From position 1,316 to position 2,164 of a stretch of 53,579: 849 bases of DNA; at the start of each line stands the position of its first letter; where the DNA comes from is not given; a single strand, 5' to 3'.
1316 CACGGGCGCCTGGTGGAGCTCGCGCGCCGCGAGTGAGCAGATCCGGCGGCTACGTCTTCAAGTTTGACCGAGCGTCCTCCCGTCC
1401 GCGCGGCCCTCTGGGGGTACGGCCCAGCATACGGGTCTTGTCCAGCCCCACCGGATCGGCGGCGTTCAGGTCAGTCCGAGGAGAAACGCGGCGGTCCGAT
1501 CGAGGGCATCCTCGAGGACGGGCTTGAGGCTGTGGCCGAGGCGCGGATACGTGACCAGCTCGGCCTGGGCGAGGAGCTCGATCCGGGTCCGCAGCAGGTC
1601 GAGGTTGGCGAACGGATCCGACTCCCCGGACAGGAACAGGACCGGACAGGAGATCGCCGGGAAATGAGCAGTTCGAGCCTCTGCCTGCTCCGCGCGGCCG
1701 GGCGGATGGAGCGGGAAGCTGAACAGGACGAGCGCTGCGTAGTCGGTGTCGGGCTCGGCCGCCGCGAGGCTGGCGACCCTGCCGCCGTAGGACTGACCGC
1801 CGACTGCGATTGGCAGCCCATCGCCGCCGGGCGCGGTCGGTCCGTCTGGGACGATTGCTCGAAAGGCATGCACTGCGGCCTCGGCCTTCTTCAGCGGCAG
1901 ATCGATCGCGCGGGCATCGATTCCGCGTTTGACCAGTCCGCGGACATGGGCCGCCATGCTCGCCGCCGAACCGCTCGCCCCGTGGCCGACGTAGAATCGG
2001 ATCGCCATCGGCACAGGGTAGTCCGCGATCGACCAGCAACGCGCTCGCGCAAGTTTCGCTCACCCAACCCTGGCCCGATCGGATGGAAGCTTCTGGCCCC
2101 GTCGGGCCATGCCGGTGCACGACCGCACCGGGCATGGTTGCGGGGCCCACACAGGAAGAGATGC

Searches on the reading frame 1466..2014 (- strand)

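Call 49: search_protein_families(library=pfam, proteins=[window:1466-2014:-], max_evalue=0.00001)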
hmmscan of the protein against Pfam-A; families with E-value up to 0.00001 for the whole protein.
window:1466-2014:- (182 aa): 2 families
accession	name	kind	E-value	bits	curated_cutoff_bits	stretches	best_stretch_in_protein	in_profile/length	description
PF20408.4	Abhydrolase_11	-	2.6e-21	76.7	27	1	48-168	61-172/193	Alpha/beta hydrolase domain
PF12146.15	Hydrolase_4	-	5.5e-07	29.6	27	0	11-99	11-108/239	Serine aminopeptidase, S33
